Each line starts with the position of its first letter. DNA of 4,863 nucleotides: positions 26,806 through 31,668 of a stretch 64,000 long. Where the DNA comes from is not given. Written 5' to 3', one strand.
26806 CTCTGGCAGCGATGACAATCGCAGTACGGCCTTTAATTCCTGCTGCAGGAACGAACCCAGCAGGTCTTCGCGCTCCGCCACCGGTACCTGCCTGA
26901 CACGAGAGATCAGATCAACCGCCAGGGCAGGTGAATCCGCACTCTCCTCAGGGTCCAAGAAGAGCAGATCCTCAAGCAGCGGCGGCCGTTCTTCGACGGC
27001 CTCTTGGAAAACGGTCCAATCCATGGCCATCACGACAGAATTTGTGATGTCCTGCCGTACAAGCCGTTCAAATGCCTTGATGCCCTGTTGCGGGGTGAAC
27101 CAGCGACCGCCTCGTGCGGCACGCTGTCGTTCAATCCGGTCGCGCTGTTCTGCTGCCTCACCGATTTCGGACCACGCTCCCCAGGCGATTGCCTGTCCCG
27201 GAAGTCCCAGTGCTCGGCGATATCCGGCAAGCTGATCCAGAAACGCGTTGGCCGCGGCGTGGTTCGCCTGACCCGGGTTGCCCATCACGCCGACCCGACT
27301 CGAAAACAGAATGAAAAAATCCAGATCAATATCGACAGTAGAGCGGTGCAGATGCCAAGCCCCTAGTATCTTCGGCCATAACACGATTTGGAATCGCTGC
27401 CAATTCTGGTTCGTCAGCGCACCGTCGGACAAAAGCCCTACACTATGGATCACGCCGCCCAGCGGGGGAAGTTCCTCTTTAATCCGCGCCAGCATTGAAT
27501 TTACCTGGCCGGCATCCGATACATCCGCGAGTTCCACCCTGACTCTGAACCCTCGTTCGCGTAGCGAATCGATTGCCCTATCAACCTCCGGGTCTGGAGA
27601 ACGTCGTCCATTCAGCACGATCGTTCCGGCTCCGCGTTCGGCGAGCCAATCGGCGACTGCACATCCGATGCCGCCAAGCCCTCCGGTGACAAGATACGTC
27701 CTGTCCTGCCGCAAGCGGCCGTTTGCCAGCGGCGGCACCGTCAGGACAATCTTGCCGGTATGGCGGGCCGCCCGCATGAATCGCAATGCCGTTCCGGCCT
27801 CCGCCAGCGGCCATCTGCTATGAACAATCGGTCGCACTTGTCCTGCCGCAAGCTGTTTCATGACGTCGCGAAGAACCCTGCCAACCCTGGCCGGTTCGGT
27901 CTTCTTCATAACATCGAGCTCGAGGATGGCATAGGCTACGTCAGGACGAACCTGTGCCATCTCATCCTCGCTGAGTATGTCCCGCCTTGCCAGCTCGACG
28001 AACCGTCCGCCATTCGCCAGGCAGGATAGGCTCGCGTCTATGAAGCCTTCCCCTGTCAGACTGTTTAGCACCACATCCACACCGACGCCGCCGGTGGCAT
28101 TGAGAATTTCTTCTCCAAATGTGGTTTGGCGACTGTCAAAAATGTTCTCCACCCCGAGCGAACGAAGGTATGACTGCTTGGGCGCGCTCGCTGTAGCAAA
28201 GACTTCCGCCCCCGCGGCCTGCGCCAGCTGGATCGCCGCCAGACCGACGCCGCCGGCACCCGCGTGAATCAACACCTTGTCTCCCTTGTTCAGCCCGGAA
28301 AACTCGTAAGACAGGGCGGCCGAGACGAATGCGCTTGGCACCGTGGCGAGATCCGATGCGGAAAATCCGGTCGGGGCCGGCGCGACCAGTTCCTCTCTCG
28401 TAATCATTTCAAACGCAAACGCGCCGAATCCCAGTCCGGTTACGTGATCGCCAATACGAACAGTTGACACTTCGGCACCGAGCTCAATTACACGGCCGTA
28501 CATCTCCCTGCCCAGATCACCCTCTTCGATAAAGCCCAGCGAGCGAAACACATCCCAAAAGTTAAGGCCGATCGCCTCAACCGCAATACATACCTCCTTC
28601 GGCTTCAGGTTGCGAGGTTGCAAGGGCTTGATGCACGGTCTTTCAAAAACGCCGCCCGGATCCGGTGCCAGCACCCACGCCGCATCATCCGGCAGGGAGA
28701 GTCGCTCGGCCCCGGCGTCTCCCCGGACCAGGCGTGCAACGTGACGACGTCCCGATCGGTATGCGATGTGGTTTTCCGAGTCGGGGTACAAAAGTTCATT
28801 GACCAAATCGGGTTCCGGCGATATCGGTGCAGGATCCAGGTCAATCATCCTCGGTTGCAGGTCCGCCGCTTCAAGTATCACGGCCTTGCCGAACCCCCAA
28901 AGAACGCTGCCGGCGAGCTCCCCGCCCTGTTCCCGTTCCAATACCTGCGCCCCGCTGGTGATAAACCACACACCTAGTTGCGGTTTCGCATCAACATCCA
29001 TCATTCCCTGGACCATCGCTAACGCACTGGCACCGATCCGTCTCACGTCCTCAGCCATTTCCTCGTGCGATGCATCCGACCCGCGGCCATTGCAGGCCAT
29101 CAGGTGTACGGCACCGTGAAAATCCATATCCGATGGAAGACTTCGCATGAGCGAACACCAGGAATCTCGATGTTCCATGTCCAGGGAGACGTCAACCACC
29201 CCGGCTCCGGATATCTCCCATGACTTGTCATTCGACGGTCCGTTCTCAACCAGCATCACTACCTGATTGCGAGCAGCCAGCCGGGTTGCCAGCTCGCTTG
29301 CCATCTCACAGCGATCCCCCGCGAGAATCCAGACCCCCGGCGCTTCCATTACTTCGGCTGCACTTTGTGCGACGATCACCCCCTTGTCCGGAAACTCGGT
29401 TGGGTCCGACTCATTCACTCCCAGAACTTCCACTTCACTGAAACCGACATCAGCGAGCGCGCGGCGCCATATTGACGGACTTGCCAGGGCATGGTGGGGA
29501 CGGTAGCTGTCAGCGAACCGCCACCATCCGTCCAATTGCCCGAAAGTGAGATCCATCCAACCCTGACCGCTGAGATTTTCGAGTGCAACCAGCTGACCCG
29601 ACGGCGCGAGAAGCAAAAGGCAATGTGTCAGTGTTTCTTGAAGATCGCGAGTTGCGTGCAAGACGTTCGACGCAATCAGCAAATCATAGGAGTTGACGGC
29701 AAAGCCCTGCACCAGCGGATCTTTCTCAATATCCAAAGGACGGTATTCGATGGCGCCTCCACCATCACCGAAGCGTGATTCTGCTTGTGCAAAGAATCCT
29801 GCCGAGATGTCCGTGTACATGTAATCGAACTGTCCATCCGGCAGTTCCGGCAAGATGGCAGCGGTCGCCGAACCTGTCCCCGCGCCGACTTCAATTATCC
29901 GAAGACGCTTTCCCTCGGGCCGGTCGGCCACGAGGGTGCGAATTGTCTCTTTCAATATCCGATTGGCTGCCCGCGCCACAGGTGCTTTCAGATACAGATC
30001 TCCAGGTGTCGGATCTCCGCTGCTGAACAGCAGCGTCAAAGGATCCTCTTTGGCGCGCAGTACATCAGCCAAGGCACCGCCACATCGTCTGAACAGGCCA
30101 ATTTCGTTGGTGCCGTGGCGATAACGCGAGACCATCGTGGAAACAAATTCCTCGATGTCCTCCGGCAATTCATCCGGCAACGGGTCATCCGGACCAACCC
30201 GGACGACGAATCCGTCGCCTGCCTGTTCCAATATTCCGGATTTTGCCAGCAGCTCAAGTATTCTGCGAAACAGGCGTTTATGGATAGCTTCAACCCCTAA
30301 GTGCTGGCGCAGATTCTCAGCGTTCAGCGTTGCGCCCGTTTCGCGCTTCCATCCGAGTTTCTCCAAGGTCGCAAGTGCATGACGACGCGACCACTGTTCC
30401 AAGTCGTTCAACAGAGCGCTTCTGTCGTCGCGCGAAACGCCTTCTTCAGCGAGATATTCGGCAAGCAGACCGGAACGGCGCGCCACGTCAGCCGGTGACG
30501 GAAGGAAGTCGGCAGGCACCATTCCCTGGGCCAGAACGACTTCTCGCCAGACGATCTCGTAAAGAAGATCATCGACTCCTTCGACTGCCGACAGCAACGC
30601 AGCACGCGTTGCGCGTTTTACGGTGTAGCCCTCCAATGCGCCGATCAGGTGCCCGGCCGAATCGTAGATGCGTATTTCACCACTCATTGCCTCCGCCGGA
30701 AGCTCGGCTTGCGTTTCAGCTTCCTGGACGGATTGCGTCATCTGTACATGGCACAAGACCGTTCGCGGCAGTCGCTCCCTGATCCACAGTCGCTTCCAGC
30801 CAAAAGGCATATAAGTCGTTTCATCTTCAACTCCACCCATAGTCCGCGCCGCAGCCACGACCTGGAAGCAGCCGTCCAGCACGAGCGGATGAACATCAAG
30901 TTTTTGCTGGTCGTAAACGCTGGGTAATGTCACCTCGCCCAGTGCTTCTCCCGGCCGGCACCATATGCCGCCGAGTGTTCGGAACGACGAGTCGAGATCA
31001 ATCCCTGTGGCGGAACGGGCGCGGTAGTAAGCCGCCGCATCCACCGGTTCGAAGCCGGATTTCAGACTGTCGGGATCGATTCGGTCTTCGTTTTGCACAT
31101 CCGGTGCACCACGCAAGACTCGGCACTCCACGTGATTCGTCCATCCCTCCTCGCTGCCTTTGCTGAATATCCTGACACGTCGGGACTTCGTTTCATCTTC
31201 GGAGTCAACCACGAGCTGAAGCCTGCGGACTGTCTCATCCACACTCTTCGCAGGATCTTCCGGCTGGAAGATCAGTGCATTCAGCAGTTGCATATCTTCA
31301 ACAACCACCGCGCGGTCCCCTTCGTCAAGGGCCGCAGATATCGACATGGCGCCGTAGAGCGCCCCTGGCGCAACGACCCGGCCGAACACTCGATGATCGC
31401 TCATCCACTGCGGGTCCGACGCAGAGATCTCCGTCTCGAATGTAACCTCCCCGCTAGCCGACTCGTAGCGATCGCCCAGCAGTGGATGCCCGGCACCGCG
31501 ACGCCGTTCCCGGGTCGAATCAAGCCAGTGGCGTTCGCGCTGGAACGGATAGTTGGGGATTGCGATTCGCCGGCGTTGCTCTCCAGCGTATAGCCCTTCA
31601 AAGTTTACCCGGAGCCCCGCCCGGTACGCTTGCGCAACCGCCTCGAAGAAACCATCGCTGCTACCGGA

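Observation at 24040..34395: Single fully reducing, C-methylating PKS module (MAS/HR-PKS-like) in a gammaproteobacterial-type genome, with no release domain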

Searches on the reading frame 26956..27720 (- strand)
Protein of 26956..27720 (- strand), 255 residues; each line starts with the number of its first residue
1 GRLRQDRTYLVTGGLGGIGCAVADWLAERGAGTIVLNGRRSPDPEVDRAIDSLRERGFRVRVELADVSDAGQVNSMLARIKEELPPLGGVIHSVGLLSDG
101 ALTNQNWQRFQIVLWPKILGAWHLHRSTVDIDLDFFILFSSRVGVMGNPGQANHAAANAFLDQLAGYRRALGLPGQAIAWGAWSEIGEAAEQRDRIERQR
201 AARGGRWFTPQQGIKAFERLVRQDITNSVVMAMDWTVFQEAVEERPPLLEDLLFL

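Call 43: search_solved_structures(query=window:26992-27717:-, max_evalue=1e-10, show_alignments=4)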
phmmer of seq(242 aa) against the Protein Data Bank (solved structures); distinct sequences matched with E-value up to 1e-10: 52.
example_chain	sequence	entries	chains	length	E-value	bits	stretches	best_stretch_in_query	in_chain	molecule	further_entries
9d2z_A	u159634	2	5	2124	3.2e-45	157.7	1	3-226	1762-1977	Mycocerosic acid synthase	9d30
9d2y_A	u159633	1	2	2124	3.2e-45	157.7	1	3-226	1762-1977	Multifunctional mycocerosic acid synthase membrane-associated MAS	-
3mjv_A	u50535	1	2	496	7.6e-44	153.2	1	8-240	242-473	AmphB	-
3mjc_A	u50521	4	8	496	1.9e-43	151.9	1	8-240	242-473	AmphB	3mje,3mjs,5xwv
4dif_A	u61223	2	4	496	4.5e-43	150.7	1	8-240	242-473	AmphB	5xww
3mjt_A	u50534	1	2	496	8.3e-43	149.8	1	8-240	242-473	AmphB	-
5bp4_A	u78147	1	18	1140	5.6e-37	130.7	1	3-225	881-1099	Mycocerosic acid synthase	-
2fr0_A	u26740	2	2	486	8.2e-36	126.9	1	6-218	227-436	Erythromycin synthase, EryAI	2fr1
6w7s_A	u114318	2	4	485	8.2e-36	126.9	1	6-218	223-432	EryAI | KR1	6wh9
7s6b_C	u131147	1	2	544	9.1e-36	126.7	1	6-239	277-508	Polyketide synthase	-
4j1q_A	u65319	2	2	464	1.5e-35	126.1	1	3-223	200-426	Polyketide synthase PksJ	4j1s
7s6c_A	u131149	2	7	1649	2.9e-35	125.1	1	6-238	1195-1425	6-deoxyerythronolide-B synthase EryA2, modules 3 and 4, Lsd14 Polyketide synthase fusion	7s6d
7m7i_B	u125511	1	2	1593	6.9e-35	123.9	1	6-217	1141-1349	EryAI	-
7m7j_B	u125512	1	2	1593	6.9e-35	123.9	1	6-217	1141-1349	EryAI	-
7m7e_B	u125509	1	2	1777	7.7e-35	123.7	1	6-217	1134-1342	6-deoxyerythronolide-B synthase EryA2, modules 3 and 4,EryAI,6-deoxyerythronolide-B syntha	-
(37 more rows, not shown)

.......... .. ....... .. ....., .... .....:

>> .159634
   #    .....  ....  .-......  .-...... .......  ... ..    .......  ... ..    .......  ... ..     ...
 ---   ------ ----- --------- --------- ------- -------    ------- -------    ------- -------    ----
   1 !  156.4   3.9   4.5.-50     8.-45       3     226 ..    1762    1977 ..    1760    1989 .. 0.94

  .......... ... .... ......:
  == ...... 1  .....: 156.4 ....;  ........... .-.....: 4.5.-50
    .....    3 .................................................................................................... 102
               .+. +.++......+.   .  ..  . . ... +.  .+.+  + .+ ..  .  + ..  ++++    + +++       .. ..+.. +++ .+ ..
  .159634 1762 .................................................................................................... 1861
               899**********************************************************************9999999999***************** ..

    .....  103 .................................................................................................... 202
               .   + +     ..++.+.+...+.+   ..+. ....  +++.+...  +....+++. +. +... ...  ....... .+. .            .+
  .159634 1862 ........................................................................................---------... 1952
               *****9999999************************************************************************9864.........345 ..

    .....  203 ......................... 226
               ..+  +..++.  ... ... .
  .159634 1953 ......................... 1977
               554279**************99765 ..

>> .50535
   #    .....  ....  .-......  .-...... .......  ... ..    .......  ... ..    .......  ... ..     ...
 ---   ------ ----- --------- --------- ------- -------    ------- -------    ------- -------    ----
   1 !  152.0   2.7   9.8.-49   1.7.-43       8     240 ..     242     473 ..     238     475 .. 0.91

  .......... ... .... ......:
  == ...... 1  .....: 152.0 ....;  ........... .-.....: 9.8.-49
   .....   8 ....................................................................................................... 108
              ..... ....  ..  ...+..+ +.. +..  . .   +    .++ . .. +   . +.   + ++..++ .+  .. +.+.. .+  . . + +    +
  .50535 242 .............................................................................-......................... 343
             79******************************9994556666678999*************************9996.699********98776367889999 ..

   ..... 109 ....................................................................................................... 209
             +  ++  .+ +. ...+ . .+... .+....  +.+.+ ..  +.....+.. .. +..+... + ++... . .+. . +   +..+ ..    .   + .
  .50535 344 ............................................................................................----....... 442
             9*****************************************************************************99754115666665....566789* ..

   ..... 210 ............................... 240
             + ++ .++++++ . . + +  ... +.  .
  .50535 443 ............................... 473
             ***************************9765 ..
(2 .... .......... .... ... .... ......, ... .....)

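Call 83: search_protein_representatives(protein=window:26956-27720:-)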
Query: 255 residues. Proteins with E-value up to 0.001 (for the whole library): 49551; up to 1e-10: 35066; up to 1e-30: 13632. The best 150 are listed.
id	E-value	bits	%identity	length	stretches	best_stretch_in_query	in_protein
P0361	5.2e-262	881.4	58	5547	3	2-253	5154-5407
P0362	7.1e-217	733.5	51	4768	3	1-252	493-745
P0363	1.6e-179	611.1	62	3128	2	2-252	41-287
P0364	6.0e-171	583.0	41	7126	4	8-239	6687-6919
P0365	2.5e-169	577.6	59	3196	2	2-252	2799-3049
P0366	6.0e-169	576.4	59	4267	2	2-252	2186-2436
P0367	2.0e-168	574.7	57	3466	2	2-251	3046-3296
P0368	6.5e-167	569.8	59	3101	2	1-236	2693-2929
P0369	2.7e-156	535.0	55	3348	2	1-252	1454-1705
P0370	8.4e-156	533.3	39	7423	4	7-232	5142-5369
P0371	2.8e-154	528.4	55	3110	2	1-253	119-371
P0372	2.8e-153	525.1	42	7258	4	5-225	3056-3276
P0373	5.1e-152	520.9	41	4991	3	3-240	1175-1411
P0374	3.4e-151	518.2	39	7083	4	3-249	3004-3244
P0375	4.1e-151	518.0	40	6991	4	5-246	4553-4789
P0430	2.5e-120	417.1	75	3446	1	1-253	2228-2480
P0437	6.1e-119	412.6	78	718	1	23-253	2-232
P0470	5.7e-113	393.0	71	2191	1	3-253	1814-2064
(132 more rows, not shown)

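Call 88: list_cluster_members(proteins=[P0430, P0470, P0437, P0131, P0153, P0157, P0165, P0205, P0218, P0143])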
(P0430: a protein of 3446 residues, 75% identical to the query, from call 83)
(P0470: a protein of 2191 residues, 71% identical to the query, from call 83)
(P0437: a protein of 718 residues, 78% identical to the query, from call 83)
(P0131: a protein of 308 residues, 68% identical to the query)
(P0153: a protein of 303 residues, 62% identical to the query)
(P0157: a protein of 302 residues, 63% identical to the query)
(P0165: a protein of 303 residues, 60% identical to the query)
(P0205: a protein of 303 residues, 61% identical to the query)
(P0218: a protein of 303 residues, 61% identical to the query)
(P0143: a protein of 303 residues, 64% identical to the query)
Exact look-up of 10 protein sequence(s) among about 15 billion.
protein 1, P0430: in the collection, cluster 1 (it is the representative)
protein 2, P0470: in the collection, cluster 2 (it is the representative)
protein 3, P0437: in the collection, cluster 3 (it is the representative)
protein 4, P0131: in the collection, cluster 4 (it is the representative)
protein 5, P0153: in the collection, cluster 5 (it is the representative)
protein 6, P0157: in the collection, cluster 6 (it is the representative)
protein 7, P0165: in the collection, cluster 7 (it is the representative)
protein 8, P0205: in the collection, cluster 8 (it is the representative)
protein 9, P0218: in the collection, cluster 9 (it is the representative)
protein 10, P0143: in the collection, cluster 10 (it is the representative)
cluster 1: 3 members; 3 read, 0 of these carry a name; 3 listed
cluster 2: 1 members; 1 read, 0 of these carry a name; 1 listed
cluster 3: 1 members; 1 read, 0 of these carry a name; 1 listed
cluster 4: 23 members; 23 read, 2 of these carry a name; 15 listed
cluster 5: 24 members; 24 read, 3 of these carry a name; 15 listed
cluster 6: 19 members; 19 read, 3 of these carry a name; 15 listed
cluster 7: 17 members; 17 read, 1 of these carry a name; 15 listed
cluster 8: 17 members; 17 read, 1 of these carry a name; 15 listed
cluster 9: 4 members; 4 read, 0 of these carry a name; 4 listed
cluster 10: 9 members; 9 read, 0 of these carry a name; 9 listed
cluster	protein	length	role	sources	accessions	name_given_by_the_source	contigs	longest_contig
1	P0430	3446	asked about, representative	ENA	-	-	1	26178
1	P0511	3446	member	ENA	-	-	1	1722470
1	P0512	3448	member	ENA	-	-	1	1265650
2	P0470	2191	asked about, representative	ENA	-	-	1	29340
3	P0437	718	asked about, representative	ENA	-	-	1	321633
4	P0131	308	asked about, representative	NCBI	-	-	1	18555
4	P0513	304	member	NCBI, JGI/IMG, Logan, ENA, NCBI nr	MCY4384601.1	MAG: alpha/beta hydrolase [Nitrospinae bacterium] | alpha/beta hydrolase [Nitrospinota bacterium]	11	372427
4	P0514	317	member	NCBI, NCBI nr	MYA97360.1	MAG: alpha/beta hydrolase [Nitrospinae bacterium] | alpha/beta hydrolase [Nitrospinota bacterium]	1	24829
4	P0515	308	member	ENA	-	-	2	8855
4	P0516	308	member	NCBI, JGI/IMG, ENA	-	-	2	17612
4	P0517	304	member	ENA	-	-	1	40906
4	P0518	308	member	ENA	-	-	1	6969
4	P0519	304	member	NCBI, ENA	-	-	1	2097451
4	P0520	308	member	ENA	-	-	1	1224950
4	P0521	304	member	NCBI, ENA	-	-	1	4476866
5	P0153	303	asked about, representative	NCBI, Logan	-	-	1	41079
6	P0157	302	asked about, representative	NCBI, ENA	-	-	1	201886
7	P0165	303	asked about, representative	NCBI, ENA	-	-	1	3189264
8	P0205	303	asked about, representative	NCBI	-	-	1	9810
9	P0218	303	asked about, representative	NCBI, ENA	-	-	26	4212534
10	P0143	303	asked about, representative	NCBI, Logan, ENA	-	-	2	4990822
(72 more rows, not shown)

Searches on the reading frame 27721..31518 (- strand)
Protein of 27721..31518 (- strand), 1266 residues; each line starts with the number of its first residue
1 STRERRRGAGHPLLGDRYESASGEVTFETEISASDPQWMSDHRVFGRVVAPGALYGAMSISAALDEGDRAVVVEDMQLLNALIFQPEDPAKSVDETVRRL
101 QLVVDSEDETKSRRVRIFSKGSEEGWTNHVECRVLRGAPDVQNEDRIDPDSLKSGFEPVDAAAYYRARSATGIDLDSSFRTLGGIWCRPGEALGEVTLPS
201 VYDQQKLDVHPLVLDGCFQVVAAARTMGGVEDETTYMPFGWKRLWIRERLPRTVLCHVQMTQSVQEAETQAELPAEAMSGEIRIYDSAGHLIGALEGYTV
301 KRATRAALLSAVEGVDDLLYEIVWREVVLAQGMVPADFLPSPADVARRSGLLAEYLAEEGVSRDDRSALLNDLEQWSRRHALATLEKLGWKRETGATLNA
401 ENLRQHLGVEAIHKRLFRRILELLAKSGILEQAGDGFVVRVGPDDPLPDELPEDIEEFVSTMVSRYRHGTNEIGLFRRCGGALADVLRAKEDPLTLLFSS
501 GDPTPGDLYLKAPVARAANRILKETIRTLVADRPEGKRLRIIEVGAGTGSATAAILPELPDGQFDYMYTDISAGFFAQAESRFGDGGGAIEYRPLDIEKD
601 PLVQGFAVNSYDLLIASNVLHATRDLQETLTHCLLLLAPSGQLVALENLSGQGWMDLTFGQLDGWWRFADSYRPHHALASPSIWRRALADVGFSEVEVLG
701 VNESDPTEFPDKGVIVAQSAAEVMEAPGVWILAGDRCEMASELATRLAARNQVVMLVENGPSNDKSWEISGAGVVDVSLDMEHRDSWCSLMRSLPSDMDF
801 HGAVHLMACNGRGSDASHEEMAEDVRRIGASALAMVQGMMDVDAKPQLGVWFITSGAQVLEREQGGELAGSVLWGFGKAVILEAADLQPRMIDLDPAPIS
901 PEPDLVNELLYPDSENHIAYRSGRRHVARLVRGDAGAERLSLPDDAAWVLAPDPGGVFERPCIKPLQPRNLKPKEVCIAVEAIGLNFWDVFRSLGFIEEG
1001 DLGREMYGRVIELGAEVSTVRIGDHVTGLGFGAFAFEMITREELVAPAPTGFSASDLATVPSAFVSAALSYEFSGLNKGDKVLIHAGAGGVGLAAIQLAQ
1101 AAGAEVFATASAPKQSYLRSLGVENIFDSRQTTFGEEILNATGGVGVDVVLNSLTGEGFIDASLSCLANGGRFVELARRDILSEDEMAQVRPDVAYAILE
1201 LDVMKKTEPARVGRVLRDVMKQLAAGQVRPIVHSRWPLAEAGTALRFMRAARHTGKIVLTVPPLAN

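Call 63: search_solved_structures(query=window:27721-31518:-, max_evalue=1e-10)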
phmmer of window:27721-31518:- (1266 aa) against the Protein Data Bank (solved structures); distinct sequences matched with E-value up to 1e-10: 73 (the best 60 are shown).
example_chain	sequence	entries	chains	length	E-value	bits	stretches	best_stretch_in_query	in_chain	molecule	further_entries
8g7w_A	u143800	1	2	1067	2.5e-70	240.5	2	825-1264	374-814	Type I PKS module 4, module 5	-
5thy_A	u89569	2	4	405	2.2e-64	220.8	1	331-720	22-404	CurJ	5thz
5bp4_A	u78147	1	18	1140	1.1e-62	215.2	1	782-1263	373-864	Mycocerosic acid synthase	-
3slk_A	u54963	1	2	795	8.4e-61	209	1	823-1264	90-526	Polyketide synthase extender module 2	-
9d2y_A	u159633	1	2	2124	9.8e-61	208.7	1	850-1263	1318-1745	Multifunctional mycocerosic acid synthase membrane-associated MAS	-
9d2z_A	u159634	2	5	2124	1.1e-60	208.6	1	850-1263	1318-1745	Mycocerosic acid synthase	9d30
5dp1_A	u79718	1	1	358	3.1e-58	200.5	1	955-1262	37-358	CurK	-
5doz_A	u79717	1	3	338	7.2e-44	152.9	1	975-1262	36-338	JamJ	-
5dp2_A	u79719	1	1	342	7.6e-44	152.8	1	964-1262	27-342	CurF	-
5dov_A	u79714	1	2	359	8.8e-44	152.6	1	975-1262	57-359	JamJ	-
7cpx_A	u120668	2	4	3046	1.4e-35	125.4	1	473-711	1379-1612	Lovastatin nonaketide synthase, polyketide synthase component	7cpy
6cca_A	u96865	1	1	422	4.5e-35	123.7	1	371-719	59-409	DisA protein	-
1pqw_A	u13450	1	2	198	9.4e-35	122.7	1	1043-1229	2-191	polyketide synthase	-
4oki_A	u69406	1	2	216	1.1e-34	122.4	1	1043-1229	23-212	Phthiocerol synthesis polyketide synthase type I PpsC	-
6kjg_A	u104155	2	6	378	6.9e-34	119.8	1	478-701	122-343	Dual-functional monooxygenase/methyltransferase psoF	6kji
9b80_A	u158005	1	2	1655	1.5e-26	95.5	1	976-1261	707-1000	Fatty acid synthase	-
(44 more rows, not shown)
